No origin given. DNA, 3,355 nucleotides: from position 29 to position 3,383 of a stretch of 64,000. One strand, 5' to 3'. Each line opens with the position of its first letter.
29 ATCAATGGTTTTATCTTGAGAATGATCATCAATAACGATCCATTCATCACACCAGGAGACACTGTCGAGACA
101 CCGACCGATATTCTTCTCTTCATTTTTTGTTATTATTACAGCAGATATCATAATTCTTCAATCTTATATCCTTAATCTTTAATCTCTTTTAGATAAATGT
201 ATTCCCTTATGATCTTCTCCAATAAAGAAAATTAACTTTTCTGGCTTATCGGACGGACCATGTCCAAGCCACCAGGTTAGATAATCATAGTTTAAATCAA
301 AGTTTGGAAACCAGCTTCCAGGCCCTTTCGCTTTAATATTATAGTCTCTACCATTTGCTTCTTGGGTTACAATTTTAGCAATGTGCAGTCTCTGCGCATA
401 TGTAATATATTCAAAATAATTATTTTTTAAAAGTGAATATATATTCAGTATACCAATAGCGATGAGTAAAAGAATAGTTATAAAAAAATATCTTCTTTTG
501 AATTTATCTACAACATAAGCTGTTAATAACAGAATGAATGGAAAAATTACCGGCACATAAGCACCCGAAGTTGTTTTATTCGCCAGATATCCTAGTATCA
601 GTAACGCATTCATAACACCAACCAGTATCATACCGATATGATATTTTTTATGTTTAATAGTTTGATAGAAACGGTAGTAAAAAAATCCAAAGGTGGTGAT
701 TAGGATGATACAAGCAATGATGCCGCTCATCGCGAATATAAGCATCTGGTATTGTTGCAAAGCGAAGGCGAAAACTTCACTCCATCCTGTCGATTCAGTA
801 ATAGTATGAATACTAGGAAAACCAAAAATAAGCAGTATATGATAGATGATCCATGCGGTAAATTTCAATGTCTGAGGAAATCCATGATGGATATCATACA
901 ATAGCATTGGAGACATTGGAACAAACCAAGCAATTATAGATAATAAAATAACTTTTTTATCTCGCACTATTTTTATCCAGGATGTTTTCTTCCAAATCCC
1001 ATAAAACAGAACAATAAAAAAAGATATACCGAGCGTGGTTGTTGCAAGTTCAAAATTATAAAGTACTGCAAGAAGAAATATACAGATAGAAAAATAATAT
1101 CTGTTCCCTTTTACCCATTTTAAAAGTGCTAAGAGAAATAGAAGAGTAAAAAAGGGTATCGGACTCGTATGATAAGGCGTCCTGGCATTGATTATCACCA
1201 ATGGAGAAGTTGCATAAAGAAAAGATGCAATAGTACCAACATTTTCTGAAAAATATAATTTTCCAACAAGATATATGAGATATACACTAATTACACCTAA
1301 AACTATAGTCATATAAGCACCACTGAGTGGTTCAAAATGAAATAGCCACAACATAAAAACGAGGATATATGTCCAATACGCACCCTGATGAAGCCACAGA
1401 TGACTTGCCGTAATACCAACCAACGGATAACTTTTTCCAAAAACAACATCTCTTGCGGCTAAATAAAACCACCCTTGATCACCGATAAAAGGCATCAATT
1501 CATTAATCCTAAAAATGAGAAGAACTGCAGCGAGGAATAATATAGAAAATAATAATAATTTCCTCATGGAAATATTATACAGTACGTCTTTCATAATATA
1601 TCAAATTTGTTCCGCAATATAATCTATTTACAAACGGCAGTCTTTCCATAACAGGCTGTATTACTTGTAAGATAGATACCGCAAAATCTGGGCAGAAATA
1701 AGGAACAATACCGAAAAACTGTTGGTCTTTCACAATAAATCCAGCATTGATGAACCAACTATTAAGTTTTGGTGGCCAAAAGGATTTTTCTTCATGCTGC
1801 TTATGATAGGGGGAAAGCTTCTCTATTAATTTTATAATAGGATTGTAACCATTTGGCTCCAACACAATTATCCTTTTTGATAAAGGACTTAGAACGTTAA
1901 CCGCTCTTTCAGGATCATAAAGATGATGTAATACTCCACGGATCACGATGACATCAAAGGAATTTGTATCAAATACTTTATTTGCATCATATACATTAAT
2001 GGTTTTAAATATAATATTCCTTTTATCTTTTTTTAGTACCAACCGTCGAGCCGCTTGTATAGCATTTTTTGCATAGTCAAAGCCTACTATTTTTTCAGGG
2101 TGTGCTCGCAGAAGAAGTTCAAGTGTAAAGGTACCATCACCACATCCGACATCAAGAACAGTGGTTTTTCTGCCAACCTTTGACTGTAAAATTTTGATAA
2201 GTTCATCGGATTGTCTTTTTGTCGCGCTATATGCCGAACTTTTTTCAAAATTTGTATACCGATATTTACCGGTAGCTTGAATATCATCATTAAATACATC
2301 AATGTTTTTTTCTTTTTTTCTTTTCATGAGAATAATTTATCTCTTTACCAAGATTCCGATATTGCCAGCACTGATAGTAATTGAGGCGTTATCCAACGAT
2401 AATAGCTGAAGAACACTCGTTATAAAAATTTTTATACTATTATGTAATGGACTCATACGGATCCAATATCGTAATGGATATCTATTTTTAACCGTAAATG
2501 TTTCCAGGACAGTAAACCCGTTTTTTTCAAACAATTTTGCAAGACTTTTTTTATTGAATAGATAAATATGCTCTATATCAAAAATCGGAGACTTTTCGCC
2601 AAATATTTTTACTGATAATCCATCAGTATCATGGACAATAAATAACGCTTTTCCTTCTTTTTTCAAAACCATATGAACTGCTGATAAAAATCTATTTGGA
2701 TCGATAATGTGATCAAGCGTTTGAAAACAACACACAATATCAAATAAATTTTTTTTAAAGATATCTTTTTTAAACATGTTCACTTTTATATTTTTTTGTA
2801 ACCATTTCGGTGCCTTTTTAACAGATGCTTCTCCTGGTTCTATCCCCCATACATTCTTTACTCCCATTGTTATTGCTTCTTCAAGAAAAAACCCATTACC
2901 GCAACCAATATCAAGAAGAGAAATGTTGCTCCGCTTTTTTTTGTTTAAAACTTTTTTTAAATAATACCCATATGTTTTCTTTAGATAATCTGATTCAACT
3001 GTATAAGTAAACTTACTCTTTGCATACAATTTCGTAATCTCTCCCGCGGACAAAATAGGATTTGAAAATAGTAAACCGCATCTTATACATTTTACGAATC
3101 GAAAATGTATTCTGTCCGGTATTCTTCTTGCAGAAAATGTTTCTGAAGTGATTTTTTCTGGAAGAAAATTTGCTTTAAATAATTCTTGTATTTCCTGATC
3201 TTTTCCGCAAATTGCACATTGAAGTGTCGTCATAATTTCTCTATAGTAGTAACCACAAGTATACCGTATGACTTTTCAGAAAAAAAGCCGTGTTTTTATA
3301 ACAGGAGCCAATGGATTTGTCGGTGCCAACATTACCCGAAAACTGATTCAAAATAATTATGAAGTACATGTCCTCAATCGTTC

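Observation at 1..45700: Glycosylation island of more than 45 kb, dominated by GT-C enzymes and lipid-phosphate sugar loaders, with no recognisable initiating transferase, polymerase or chain-length regulator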

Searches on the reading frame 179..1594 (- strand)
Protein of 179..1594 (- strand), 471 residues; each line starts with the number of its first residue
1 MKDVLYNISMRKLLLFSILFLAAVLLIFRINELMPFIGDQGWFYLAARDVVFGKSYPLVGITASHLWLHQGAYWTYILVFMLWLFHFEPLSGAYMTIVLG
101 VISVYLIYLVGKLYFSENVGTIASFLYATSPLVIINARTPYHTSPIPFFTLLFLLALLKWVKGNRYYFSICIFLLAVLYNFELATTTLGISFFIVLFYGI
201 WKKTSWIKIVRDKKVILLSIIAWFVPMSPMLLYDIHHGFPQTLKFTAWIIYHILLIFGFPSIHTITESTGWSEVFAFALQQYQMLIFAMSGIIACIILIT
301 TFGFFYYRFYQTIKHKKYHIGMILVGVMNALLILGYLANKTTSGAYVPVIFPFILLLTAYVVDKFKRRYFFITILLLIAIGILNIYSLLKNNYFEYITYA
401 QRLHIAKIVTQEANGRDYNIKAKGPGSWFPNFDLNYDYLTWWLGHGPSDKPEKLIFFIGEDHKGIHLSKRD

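Call 5: search_protein_families(library=pfam, proteins=[window:179-1594:-], max_evalue=0.01)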
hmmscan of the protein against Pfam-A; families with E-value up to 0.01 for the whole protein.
window:179-1594:- (471 aa): 1 family
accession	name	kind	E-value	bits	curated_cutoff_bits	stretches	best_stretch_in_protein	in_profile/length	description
PF13231.12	PMT_2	-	1.5e-07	32.2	26.1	1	75-232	7-159/160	Dolichyl-phosphate-mannose-protein mannosyltransferase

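Call 11: find_encoding_contigs(protein=window:179-1594:-, flank=10000, max_places=4)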
Protein window:179-1594:- (471 aa): 3 contigs read that carry it; 2 places shown.
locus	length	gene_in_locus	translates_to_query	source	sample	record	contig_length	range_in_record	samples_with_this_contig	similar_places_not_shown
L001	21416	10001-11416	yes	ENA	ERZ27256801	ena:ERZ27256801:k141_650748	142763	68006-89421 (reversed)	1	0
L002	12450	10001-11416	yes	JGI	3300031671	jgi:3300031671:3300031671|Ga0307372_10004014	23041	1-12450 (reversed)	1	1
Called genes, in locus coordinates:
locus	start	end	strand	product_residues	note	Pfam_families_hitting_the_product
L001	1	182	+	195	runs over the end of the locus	PF13489:Methyltransf_23 (weak), PF08241:Methyltransf_11, PF13847:Methyltransf_31 (weak)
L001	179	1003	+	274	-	PF00535:Glycos_transf_2, PF10111:Glyco_tranf_2_2, PF13641:Glyco_tranf_2_3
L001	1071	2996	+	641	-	-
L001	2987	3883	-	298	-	PF01135:PCMT (weak), PF02475:TRM5-TYW2_MTfase, PF05050:Methyltransf_21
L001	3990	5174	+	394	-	PF13439:Glyco_transf_4, PF00534:Glycos_transf_1, PF13692:Glyco_trans_1_4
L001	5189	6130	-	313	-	PF00535:Glycos_transf_2, PF10111:Glyco_tranf_2_2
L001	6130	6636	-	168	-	PF02779:Transket_pyr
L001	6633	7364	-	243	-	PF13292:DXP_synthase_N, PF00456:Transketolase_N, PF02775:TPP_enzyme_C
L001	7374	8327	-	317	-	PF00106:adh_short (faint), PF01073:3Beta_HSD, PF01370:Epimerase, PF02719:Polysacc_synt_2, PF04321:RmlD_sub_bind, PF16363:GDP_Man_Dehyd, PF07993:NAD_binding_4 (weak)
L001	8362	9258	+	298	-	PF13489:Methyltransf_23, PF05219:DREV (weak), PF08003:Methyltransf_9 (weak), PF13847:Methyltransf_31, PF08241:Methyltransf_11, PF08242:Methyltransf_12, PF13649:Methyltransf_25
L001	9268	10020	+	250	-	PF05401:NodS (weak), PF03848:TehB (weak), PF05175:MTS, PF13489:Methyltransf_23, PF13847:Methyltransf_31, PF08241:Methyltransf_11, PF08242:Methyltransf_12, PF13649:Methyltransf_25, +3 more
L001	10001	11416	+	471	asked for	PF13231:PMT_2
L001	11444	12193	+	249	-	PF00535:Glycos_transf_2, PF10111:Glyco_tranf_2_2 (faint)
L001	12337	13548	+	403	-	-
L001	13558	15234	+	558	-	PF13231:PMT_2 (weak)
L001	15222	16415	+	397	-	PF04932:Wzy_C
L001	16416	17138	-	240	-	PF17936:Big_6 (faint), PF12733:Cadherin-like (faint), PF19077:Big_13 (faint), PF09136:Glucodextran_B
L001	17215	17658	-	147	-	-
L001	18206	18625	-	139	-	PF02823:ATP-synt_DE_N, PF00401:ATP-synt_DE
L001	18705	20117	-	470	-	PF02874:ATP-synt_ab_N, PF00006:ATP-synt_ab, PF22919:ATP-synt_VA_C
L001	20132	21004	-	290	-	PF00231:ATP-synt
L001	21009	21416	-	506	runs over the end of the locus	PF02874:ATP-synt_ab_N, PF00006:ATP-synt_ab, PF00306:ATP-synt_ab_C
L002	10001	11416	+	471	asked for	PF13231:PMT_2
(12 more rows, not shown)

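Call 14: search_protein_families(library=ncbifam, proteins=[window:179-1594:-, L001:12337-13548:+, L001:13558-15234:+, L001:15222-16415:+], max_evalue=0.01)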
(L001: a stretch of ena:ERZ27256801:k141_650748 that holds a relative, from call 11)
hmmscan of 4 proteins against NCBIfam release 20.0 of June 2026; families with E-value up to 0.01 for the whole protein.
window:179-1594:- (471 aa): 0 families

L001:12337-13548:+ (403 aa): 0 families

L001:13558-15234:+ (558 aa): 2 families
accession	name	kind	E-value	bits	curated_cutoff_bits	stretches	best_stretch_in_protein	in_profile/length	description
NF047510.1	LIC_10190_fam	subfamily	0.0012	17.7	100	1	148-312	174-315/424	LIC_10190 family membrane protein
NF009784.2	PRK13279.1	equivalog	0.0021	16.7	567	1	137-256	75-196/539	lipid IV(A) 4-amino-4-deoxy-L-arabinosyltransferase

L001:15222-16415:+ (397 aa): 1 family
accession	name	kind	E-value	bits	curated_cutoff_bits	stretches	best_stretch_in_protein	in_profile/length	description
TIGR04370.1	glyco_rpt_poly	subfamily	2.7e-05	23.3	40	1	33-264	11-239/396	oligosaccharide repeat unit polymerase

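Call 15: search_protein_families(library=pfam, proteins=[L001:11444-12193:+, L001:12337-13548:+, L001:13558-15234:+, L001:15222-16415:+, L001:16416-17138:-, L001:17215-17658:-], max_evalue=0.01)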
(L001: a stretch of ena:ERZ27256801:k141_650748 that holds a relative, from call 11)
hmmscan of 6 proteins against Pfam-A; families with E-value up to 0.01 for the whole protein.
L001:11444-12193:+ (249 aa): 3 families
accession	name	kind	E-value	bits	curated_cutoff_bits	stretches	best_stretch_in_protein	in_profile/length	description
PF00535.33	Glycos_transf_2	-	1.4e-19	71.1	23.3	1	3-113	1-120/168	Glycosyl transferase family 2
PF13704.12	Glyco_tranf_2_4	-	1e-05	26.4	27.5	1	9-82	1-82/98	Glycosyl transferase family 2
PF10111.15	Glyco_tranf_2_2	-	1.9e-05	24.8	27.3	1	5-94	3-104/276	Glycosyltransferase like family 2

L001:12337-13548:+ (403 aa): 0 families

L001:13558-15234:+ (558 aa): 1 family
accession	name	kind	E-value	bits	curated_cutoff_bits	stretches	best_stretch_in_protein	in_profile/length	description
PF13231.12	PMT_2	-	1.2e-05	26.1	26.1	1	138-251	18-132/160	Dolichyl-phosphate-mannose-protein mannosyltransferase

L001:15222-16415:+ (397 aa): 1 family
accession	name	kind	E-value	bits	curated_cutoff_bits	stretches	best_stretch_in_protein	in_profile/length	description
PF04932.20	Wzy_C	-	4.8e-18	65.8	31.7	1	200-338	2-148/149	O-Antigen ligase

L001:16416-17138:- (240 aa): 5 families
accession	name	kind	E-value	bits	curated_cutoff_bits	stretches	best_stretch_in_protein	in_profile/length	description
PF09136.16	Glucodextran_B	-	7.2e-19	67.9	27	1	158-238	1-80/83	Glucodextranase, domain B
PF17936.7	Big_6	-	2.2e-09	37.9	27.6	2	178-233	14-76/83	Bacterial Ig domain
PF19077.6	Big_13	-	1.4e-07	32.4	27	1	172-234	24-94/102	Bacterial Ig-like domain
PF12733.13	Cadherin-like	-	2.6e-05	25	24.2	1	175-237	25-86/89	Cadherin-like beta sandwich domain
PF17957.7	Big_7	-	0.0059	17.7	24.1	0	74-133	7-70/70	Bacterial Ig domain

L001:17215-17658:- (147 aa): 1 family
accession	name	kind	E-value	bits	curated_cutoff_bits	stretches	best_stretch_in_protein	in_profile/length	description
PF05014.21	Nuc_deoxyrib_tr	-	0.00084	19.9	28.8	1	67-123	43-99/117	Nucleoside 2-deoxyribosyltransferase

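Call 16: search_protein_families(library=ncbifam, proteins=[L001:11444-12193:+], max_evalue=0.0001)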
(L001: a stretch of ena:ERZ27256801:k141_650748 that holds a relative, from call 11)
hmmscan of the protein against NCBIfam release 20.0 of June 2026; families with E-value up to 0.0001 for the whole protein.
L001:11444-12193:+ (249 aa): 7 families
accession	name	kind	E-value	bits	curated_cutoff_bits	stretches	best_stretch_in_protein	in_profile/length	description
TIGR04283.1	glyco_like_mftF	equivalog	7.2e-14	51.9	182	1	2-105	1-105/221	TIGR04283 family arsenosugar biosynthesis glycosyltransferase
TIGR04195.1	S_glycosyl_SunS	equivalog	7.2e-14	51.4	350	1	2-82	59-142/421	SunS family peptide S-glycosyltransferase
NF010496.0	PRK13915.1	equivalog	2e-08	33.7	262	1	2-82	33-127/307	glucosyl-3-phosphoglycerate synthase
NF007482.0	PRK10073.1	equivalog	3.4e-08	32.9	423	1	2-98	8-112/334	glycosyltransferase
TIGR03965.1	mycofact_glyco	equivalog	6.6e-07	28.5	280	1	2-87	76-170/467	mycofactocin biosynthesis glycosyltransferase MftF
TIGR04182.1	glyco_TIGR04182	equivalog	5.5e-06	26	325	1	3-100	3-101/293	S-layer glycoprotein N-glycosyltransferase AglJ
NF050050.1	ProtGlycPglI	equivalog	4.8e-05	22.9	500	1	2-112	4-124/306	GalNAc(5)-diNAcBac-PP-undecaprenol beta-1,3-glucosyltransferase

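Call 38: search_solved_structures(query=window:179-1594:-, max_evalue=1)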
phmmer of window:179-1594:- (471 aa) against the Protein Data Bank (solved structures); distinct sequences matched with E-value up to 1: 0.

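Call 46: find_homologous_proteins(query=L001:12337-13548:+)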
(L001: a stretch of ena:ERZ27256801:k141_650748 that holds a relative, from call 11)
Query L001:12337-13548:+ (403 aa): 195 proteins with E <= 0.001 among 8000 candidates; the best 120 are listed.
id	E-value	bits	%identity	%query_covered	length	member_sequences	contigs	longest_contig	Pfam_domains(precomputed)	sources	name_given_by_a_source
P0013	2.1e-262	889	100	100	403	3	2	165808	-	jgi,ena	-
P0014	2.6e-172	592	65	100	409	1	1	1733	PF26626.1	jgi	jgi:hypothetical protein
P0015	2.1e-169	582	63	100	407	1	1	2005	-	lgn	-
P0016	6.9e-168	577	64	99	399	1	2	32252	-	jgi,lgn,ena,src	-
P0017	6.8e-163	561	62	100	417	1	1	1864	PF26626.1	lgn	-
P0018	1.1e-155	537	58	100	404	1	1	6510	PF26626.1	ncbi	-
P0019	3.4e-150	519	59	99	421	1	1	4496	-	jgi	jgi:hypothetical protein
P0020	5.4e-148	512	57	100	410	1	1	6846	PF26626.1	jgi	jgi:hypothetical protein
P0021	6.7e-144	498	57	100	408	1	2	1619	-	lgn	-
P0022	4.3e-140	486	56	100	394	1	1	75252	-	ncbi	-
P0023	1.7e-138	481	54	100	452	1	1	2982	PF26626.1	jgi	jgi:hypothetical protein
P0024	2.2e-138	480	57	99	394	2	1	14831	PF26626.1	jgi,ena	-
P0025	3.4e-138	480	56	100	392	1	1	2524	-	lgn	-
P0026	1.3e-137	478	56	97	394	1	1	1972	-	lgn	-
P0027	1.8e-137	477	55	99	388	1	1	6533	-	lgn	-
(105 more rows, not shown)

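Call 52: predict_structure(alignment_id=A2)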
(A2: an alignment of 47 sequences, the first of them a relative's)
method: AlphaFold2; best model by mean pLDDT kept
length: 403 residues; sequences in the alignment: 47
mean_pLDDT: 90.8   pTM: 0.92
mean pLDDT of the five models: 90.8, 89.7, 89.3, 85.8, 85.5
residues with pLDDT >= 90: 287; 70-90: 84; 50-70: 27; < 50: 5
segments of 3 or more residues with pLDDT < 50: none
pLDDT, mean of each block of 10 residues (from residue 1): 92 96 91 84 89 66 60 77 93 92 97 98 99 95 90 98 97 99 95 97 96 98 96 90 81 81 94 93 98 97 97 98 89 92 99 98 96 66 86 90 59
secondary structure, 60 per line:
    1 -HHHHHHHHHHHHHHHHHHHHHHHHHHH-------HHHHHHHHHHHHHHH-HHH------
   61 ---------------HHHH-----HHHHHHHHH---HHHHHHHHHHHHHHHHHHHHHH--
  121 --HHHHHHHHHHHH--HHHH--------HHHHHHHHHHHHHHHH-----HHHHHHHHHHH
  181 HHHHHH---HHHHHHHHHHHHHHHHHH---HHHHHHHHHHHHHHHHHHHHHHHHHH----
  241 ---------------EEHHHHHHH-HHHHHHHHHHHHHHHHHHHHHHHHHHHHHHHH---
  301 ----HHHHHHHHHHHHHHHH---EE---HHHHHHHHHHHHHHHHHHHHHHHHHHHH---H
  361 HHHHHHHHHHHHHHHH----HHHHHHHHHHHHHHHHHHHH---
elements in order: H2-28 H36-50 H76-79 H85-93 H97-118 H123-134 H137-140 H149-164 H170-186 H190-207 H211-236 H258-264 H266-297 H305-320 H329-356 H360-376 H381-400

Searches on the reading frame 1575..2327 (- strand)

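Call 5: search_protein_families(library=pfam, proteins=[window:1575-2327:-], max_evalue=0.01)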
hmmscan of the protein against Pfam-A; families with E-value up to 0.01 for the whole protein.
window:1575-2327:- (250 aa): 23 families
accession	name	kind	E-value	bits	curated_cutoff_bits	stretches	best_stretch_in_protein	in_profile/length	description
PF13847.12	Methyltransf_31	-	1.8e-17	63.8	27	1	54-174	4-128/145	Methyltransferase domain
PF08242.18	Methyltransf_12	-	2e-15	57.8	30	1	58-147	1-89/98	Methyltransferase domain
PF13649.12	Methyltransf_25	-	2.4e-14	54.2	27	1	57-141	1-82/97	Methyltransferase domain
PF08241.18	Methyltransf_11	-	4.6e-14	53.3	21.2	1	58-144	1-81/95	Methyltransferase domain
PF13489.12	Methyltransf_23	-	9.9e-13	48.6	27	1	52-197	21-159/164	Methyltransferase domain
PF05175.20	MTS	-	7.2e-08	32.7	23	1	40-129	20-104/170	Methyltransferase small domain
PF06325.19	PrmA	-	1.3e-06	28.6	22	1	44-128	152-231/296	Ribosomal protein L11 methyltransferase (PrmA)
PF07021.18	MetW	-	3.5e-06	27.2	21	1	47-159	7-111/193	Methionine biosynthesis protein MetW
PF05401.17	NodS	-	5.2e-06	26.9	24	1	41-145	32-128/201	Nodulation protein S (NodS)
PF03848.20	TehB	-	7.6e-06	25.9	20.4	1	48-166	25-134/193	Tellurite resistance protein TehB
PF01739.24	CheR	-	1e-05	25.5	27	0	44-101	20-88/195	CheR methyltransferase, SAM binding domain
PF08003.17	Methyltransf_9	-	3.2e-05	23.5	23.8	1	54-139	116-198/315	Protein of unknown function (DUF1698)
PF01209.24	Ubie_methyltran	-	4.4e-05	23.4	20.1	1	42-144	38-137/233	ubiE/COQ5 methyltransferase family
PF12147.14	Methyltransf_20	-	5.1e-05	23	21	1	49-151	129-235/309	Putative methyltransferase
PF01728.25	FtsJ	-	0.00014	22.3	24.1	1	52-128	20-96/181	FtsJ-like methyltransferase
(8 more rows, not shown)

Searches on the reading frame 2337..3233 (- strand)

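Call 5: search_protein_families(library=pfam, proteins=[window:2337-3233:-], max_evalue=0.01)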
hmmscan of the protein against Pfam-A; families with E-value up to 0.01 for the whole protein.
window:2337-3233:- (298 aa): 10 families
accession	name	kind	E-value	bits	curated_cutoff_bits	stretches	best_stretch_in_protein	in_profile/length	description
PF13489.12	Methyltransf_23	-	5.1e-24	85.3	27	1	98-244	18-163/164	Methyltransferase domain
PF08241.18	Methyltransf_11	-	5.4e-15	56.2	21.2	1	107-198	1-95/95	Methyltransferase domain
PF13847.12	Methyltransf_31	-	2.4e-13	50.4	27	1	101-202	2-113/145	Methyltransferase domain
PF13649.12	Methyltransf_25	-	2.2e-11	44.7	27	1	107-194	2-97/97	Methyltransferase domain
PF08242.18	Methyltransf_12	-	1.1e-10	42.5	30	1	107-195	1-97/98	Methyltransferase domain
PF08003.17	Methyltransf_9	-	3.1e-06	26.8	23.8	1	103-246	116-266/315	Protein of unknown function (DUF1698)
PF05219.18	DREV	-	6.6e-06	25.9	26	1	101-198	93-186/265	DREV methyltransferase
PF03291.22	mRNA_G-N7_MeTrfase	-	3.5e-05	23.5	26.6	1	97-182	54-140/315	mRNA (guanine-N(7))-methyltransferase domain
PF06325.19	PrmA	-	0.00036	20.6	22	1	95-195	154-255/296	Ribosomal protein L11 methyltransferase (PrmA)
PF07021.18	MetW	-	0.00063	19.9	21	1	105-187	16-99/193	Methionine biosynthesis protein MetW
